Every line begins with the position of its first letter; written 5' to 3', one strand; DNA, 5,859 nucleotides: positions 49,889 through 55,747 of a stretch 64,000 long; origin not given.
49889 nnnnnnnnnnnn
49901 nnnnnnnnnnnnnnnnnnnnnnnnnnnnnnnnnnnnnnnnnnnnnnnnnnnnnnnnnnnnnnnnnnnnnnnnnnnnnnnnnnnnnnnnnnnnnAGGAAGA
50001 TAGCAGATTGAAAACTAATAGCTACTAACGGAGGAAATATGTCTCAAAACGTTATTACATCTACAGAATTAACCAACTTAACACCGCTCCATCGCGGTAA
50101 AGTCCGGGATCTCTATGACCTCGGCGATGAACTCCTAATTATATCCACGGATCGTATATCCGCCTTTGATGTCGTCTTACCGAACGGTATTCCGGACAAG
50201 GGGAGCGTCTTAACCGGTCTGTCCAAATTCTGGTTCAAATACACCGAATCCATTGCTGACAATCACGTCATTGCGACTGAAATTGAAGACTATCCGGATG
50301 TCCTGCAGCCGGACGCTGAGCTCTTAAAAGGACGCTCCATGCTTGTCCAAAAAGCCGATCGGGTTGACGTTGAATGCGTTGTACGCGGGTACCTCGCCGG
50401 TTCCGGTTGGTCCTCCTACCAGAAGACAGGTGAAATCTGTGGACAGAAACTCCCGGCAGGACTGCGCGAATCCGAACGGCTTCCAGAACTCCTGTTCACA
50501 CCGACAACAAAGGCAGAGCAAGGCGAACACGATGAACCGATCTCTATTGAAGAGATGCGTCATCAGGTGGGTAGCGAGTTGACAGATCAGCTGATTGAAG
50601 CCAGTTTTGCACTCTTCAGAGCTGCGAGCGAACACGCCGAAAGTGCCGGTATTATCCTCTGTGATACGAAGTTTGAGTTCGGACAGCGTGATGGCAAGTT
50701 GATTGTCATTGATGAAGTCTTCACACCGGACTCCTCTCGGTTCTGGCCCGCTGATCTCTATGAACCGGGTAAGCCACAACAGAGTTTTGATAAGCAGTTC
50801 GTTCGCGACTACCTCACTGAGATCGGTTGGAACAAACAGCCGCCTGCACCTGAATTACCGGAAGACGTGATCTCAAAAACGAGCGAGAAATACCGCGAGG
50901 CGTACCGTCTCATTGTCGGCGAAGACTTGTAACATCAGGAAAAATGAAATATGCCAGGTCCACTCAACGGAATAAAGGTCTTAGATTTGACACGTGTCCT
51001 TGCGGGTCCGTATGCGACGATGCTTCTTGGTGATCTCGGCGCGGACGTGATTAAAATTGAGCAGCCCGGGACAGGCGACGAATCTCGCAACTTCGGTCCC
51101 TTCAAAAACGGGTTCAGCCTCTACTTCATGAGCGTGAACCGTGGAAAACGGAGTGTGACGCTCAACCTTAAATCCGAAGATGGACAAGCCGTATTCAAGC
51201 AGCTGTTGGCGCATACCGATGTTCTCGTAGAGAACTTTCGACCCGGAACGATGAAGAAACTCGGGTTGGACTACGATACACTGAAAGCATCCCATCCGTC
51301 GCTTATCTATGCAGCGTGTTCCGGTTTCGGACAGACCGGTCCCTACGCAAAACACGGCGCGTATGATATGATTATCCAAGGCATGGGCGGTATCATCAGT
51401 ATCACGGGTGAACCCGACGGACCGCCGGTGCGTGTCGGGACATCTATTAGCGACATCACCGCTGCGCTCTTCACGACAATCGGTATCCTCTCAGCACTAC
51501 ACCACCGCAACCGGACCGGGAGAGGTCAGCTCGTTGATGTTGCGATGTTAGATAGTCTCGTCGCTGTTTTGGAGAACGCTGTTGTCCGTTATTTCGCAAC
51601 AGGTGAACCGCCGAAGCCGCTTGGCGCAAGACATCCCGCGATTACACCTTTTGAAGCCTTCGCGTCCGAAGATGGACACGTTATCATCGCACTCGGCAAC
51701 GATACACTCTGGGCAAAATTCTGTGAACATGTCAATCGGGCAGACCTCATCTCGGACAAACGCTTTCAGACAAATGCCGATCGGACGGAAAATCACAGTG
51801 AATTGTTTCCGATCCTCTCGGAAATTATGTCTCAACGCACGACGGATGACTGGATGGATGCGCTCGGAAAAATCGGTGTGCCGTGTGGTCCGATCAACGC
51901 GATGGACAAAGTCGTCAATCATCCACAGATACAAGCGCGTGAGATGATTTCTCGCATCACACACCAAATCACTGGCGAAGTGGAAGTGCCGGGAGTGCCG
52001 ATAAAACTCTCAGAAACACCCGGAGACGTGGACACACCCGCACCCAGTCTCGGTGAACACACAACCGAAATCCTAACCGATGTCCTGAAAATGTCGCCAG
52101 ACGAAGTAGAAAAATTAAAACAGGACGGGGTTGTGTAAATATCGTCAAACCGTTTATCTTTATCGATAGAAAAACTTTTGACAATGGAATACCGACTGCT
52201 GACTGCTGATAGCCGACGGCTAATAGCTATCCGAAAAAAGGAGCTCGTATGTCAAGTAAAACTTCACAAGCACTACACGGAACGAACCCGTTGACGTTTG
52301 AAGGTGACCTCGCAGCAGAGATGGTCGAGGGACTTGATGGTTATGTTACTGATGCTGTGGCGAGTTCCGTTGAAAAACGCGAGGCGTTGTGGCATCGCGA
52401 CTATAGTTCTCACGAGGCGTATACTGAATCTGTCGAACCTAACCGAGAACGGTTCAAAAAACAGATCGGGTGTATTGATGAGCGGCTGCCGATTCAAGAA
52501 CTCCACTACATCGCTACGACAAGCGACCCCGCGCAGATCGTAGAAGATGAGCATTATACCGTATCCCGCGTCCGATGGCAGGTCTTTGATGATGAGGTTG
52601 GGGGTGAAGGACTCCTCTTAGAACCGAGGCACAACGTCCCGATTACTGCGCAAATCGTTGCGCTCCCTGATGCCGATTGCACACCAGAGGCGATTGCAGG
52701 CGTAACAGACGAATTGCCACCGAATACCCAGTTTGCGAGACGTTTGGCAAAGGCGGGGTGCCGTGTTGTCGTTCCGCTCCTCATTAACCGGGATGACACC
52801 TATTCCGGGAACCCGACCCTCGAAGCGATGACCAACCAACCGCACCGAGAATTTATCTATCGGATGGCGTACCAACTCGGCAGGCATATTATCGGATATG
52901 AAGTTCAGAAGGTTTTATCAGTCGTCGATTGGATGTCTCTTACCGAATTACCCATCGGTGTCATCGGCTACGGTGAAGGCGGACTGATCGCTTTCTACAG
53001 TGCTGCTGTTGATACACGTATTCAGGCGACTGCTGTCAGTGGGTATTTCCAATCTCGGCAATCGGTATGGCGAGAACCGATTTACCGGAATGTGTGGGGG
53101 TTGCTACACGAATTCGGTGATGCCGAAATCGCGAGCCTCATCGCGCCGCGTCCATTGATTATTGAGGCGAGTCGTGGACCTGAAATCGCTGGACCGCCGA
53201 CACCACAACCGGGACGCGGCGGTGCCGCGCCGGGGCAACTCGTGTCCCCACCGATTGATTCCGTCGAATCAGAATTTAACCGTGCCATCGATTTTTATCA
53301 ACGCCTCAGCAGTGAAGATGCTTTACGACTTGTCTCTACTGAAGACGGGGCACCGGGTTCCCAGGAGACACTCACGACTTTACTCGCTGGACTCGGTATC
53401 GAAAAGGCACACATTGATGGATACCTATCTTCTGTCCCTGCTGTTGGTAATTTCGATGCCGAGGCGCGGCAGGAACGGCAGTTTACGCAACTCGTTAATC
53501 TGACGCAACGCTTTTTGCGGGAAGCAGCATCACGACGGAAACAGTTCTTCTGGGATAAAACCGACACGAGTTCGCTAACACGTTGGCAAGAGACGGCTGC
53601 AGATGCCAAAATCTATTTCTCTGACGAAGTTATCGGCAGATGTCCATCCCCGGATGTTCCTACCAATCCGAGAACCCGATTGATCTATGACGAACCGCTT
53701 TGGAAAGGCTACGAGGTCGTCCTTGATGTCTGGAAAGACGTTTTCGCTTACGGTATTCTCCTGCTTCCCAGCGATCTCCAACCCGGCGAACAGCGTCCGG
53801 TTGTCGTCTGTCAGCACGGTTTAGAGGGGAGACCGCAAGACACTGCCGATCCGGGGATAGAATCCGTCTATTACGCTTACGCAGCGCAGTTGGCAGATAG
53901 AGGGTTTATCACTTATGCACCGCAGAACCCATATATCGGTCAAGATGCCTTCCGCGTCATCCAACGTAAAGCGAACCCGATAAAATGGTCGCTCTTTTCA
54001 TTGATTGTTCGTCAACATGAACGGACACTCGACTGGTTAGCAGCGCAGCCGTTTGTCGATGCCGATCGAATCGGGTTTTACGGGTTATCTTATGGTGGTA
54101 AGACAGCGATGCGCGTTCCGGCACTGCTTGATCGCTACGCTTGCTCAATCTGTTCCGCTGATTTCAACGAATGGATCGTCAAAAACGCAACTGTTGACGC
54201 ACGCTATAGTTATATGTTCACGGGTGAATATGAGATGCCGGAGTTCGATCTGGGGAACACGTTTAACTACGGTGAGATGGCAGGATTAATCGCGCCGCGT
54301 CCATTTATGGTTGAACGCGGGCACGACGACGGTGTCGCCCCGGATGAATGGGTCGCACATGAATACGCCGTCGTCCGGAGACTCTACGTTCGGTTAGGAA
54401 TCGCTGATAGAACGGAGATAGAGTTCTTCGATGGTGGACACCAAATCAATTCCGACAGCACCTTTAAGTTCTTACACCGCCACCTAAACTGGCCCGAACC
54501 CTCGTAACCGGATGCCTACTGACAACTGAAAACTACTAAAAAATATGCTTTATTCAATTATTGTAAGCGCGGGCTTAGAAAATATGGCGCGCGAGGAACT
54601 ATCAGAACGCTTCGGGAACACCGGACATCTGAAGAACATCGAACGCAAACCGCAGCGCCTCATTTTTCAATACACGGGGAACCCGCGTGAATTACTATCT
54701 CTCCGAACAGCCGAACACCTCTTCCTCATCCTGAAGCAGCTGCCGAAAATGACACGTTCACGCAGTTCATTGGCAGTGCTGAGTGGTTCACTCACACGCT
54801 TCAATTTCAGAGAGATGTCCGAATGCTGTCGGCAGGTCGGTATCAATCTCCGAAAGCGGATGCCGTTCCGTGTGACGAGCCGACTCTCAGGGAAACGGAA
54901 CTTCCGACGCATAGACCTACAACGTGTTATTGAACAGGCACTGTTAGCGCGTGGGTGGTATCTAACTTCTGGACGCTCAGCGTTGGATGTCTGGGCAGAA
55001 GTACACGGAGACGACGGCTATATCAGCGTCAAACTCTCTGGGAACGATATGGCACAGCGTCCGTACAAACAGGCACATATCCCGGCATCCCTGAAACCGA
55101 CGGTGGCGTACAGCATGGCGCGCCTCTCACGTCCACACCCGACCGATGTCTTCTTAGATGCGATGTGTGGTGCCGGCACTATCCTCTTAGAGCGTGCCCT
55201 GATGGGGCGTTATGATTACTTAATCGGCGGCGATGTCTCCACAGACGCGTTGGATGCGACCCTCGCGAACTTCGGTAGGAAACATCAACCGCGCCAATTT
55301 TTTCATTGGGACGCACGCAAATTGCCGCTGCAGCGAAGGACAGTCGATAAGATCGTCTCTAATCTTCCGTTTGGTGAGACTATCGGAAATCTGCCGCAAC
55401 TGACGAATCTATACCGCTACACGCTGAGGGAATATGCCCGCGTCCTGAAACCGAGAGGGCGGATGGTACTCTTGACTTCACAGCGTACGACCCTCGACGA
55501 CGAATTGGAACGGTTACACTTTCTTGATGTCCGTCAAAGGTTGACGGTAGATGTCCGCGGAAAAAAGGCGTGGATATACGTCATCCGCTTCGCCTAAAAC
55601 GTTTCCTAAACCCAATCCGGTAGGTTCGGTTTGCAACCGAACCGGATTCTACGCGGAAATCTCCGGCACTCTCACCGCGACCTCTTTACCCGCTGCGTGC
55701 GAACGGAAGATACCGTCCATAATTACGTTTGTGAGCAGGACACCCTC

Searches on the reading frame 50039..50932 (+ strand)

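Call 12: search_protein_families(library=pfam, proteins=[window:50039-50932:+], max_evalue=0.00001)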
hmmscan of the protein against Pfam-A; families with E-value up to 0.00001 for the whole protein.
window:50039-50932:+ (297 aa): 1 family
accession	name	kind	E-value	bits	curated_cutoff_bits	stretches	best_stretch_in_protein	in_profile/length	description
PF01259.24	SAICAR_synt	-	1.1e-72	245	20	1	17-268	2-230/233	SAICAR synthetase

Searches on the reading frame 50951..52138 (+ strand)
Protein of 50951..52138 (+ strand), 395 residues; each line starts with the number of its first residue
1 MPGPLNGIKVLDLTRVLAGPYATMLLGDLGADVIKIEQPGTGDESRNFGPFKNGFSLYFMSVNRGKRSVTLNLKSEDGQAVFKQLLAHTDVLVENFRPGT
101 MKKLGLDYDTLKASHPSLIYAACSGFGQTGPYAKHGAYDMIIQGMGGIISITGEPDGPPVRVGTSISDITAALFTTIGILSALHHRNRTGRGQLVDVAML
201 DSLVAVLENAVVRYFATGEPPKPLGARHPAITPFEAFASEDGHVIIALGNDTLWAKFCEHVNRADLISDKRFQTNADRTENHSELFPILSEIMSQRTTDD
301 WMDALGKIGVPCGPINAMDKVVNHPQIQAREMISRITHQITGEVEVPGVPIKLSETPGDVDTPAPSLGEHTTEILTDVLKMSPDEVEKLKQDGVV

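Call 12: search_protein_families(library=pfam, proteins=[window:50951-52138:+], max_evalue=0.00001)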
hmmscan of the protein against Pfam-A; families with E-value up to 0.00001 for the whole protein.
window:50951-52138:+ (395 aa): 1 family
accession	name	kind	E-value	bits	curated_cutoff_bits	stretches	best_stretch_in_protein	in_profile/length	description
PF02515.22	CoA_transf_3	-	9e-138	459.8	23.3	1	5-371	1-366/366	CoA-transferase family III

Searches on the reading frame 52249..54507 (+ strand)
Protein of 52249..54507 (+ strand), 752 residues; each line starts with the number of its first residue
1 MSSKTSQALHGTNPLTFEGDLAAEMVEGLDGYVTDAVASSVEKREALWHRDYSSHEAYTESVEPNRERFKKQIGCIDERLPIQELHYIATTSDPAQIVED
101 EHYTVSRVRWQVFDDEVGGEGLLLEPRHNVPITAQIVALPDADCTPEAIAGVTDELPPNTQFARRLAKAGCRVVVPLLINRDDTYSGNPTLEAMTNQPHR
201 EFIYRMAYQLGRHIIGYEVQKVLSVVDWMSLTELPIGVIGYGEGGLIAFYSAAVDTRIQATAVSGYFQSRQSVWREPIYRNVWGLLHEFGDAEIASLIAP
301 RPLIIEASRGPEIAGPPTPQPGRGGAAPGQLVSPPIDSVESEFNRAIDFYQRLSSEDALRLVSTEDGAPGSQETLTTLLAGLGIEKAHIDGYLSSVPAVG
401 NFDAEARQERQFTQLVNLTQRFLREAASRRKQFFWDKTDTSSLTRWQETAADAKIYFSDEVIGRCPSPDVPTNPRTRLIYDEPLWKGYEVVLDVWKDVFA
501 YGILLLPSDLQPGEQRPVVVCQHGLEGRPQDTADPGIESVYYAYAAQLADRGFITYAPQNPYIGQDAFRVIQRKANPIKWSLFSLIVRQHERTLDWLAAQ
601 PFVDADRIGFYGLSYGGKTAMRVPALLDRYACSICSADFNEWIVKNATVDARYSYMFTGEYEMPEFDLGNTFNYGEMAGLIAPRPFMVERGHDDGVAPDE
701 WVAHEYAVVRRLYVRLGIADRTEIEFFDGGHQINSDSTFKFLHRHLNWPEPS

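Call 12: search_protein_families(library=pfam, proteins=[window:52249-54507:+], max_evalue=0.00001)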
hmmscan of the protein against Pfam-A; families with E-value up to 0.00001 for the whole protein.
window:52249-54507:+ (752 aa): 2 families
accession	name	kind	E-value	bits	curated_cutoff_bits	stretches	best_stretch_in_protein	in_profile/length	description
PF01738.24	DLH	-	1.1e-09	38.7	21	0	149-263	22-126/217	Dienelactone hydrolase family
PF00326.27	Peptidase_S9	-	6e-07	29.6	22.6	1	594-736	52-192/213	Prolyl oligopeptidase family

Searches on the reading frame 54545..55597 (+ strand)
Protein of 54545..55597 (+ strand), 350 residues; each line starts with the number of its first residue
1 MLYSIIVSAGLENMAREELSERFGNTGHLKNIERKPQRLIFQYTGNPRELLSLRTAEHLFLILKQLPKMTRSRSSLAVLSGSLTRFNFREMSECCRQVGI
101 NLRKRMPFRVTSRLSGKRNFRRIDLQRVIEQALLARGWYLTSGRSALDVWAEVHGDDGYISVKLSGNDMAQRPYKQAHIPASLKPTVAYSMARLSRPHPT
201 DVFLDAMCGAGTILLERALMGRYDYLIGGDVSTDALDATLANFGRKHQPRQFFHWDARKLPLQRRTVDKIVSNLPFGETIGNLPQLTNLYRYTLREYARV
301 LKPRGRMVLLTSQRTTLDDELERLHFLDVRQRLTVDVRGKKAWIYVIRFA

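Call 12: search_protein_families(library=pfam, proteins=[window:54545-55597:+], max_evalue=0.00001)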
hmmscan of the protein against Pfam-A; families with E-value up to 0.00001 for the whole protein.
window:54545-55597:+ (350 aa): 4 families
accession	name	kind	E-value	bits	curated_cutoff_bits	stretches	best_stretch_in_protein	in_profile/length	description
PF01170.24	UPF0020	-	8.8e-31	107.6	22.3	1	172-324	1-179/197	RMKL-like, methyltransferase domain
PF13649.12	Methyltransf_25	-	6e-08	33.7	27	1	204-305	2-97/97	Methyltransferase domain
PF08241.18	Methyltransf_11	-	1.8e-06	29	21.2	1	205-308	2-94/95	Methyltransferase domain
PF13847.12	Methyltransf_31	-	3.9e-06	27.1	27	1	200-313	4-113/145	Methyltransferase domain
